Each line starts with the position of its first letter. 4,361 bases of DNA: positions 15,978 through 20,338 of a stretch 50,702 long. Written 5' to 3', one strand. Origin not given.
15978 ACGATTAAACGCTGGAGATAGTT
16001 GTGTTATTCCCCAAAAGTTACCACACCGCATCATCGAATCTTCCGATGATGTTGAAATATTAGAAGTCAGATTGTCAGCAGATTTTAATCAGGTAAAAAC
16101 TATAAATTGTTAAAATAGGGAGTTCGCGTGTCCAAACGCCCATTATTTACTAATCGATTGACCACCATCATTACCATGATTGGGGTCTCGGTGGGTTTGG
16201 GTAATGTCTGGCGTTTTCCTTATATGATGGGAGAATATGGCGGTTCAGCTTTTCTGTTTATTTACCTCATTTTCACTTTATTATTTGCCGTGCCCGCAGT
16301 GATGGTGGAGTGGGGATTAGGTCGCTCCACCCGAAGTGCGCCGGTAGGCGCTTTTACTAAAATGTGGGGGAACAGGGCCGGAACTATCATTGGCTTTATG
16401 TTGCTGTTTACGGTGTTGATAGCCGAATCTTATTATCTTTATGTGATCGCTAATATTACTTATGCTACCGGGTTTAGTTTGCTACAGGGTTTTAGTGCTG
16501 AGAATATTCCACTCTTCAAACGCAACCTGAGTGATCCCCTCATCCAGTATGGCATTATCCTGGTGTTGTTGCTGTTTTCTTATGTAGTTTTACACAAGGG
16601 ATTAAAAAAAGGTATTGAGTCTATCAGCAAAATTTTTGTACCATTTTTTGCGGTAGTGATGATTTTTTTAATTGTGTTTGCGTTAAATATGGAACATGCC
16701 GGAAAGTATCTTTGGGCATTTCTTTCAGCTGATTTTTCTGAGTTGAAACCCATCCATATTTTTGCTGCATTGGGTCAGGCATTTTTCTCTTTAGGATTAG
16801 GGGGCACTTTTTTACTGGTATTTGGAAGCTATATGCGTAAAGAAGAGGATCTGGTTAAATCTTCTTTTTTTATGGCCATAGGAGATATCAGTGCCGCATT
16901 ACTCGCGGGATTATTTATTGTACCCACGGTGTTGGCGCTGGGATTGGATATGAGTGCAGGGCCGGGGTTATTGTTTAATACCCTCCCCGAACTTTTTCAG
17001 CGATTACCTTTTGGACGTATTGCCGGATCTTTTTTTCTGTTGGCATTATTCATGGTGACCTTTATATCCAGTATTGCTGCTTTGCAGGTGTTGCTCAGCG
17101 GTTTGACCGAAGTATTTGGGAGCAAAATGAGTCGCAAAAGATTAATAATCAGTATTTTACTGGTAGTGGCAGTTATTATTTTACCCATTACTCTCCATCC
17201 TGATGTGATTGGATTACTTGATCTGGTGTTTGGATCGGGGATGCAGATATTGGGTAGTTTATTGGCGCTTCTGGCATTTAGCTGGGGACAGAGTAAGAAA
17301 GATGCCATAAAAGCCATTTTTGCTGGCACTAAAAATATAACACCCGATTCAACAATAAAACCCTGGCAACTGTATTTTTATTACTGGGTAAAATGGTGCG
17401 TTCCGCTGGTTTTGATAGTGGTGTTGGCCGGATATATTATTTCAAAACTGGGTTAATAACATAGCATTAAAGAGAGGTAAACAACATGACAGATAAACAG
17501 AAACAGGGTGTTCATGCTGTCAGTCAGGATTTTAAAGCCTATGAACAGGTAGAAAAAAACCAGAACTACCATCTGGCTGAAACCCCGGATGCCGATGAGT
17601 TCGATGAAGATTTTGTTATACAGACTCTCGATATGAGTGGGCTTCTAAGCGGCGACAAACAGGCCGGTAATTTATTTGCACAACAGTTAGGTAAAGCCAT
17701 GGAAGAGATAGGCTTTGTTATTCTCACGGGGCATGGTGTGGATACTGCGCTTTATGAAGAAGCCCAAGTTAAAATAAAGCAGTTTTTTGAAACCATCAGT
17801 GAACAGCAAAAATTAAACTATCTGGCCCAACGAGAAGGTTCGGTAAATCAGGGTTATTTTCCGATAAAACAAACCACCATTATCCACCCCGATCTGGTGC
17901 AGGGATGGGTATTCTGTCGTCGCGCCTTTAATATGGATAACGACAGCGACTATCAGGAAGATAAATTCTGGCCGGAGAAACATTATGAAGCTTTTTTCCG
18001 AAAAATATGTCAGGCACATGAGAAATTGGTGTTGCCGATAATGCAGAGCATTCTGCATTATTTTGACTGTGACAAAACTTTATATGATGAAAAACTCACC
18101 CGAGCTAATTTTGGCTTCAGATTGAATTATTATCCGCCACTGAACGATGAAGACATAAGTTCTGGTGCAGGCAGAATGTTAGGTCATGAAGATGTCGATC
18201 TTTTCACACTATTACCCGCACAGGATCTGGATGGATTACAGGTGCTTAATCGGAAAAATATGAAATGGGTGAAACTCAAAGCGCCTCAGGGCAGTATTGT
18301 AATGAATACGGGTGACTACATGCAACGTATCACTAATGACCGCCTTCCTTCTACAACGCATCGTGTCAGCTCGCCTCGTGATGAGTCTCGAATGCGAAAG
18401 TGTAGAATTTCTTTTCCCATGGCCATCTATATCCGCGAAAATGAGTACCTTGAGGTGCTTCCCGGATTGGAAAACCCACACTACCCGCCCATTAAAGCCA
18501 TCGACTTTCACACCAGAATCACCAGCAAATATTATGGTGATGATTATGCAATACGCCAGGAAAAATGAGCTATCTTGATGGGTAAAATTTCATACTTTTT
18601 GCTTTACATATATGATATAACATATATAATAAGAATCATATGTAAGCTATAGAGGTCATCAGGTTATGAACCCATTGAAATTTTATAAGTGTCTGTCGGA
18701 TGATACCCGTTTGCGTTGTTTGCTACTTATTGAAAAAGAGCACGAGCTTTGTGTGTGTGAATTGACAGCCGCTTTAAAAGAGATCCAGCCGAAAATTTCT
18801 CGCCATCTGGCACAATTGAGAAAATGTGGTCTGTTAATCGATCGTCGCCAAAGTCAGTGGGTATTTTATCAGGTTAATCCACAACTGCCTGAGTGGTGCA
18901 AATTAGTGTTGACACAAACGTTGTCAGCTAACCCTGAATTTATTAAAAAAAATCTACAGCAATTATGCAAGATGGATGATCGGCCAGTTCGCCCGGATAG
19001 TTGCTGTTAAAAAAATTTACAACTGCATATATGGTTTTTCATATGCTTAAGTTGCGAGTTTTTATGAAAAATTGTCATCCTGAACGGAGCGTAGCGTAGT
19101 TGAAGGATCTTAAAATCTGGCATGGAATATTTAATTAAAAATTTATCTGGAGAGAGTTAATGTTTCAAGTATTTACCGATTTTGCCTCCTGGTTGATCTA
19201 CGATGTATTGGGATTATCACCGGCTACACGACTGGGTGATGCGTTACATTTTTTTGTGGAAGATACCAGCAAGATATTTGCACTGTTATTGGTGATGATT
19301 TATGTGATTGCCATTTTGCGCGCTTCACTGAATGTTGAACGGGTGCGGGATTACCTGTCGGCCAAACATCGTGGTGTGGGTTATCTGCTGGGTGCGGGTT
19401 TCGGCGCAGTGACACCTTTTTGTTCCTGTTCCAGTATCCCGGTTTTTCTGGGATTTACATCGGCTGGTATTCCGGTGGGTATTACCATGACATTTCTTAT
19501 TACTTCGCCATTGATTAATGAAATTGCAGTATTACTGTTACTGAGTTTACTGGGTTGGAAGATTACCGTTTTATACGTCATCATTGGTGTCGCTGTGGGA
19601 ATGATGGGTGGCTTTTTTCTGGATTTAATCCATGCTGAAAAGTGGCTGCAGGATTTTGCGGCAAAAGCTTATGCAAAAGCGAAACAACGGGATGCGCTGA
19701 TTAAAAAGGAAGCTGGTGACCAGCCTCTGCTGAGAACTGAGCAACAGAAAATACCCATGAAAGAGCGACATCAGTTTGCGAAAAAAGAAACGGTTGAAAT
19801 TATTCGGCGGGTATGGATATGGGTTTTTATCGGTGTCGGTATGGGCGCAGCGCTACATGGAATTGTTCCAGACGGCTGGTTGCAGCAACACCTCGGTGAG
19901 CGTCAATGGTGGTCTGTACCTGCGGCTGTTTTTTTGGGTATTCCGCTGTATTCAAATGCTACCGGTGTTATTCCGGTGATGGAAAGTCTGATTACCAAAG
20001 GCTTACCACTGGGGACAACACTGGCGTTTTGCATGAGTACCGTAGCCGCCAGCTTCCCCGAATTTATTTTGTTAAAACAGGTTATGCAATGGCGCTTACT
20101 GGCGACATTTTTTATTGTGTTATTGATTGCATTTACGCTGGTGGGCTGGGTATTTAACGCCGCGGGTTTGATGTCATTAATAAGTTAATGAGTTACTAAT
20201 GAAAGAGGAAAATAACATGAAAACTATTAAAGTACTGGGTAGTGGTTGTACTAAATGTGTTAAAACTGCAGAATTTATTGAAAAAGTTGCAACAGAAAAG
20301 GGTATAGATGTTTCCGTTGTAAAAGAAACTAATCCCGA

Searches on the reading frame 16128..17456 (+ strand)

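Call 73: search_protein_families(library=pfam, proteins=[window:16128-17456:+], max_evalue=0.0001)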
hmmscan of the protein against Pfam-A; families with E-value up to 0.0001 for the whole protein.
window:16128-17456:+ (442 aa): 1 family
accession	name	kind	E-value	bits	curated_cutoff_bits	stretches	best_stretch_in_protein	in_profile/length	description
PF00209.24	SNF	-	1.1e-36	127.2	27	2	4-118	1-113/524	Sodium:neurotransmitter symporter family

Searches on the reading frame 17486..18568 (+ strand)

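Call 73: search_protein_families(library=pfam, proteins=[window:17486-18568:+], max_evalue=0.0001)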
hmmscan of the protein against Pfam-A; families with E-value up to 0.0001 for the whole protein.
window:17486-18568:+ (360 aa): 2 families
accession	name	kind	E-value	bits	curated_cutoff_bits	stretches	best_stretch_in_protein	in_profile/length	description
PF03171.26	2OG-FeII_Oxy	-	3.5e-15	56.6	23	1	211-303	5-93/101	2OG-Fe(II) oxygenase superfamily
PF14226.12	DIOX_N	-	4.9e-14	53.4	27.3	1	46-164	2-116/117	non-haem dioxygenase in morphine synthesis N-terminal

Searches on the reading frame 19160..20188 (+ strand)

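Call 73: search_protein_families(library=pfam, proteins=[window:19160-20188:+], max_evalue=0.0001)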
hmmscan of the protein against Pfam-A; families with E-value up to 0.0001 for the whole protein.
window:19160-20188:+ (342 aa): 1 family
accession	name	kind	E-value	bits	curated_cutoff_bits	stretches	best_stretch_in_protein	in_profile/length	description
PF03773.19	ArsP_1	-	1.1e-68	232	32.3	1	25-333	2-293/294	Predicted permease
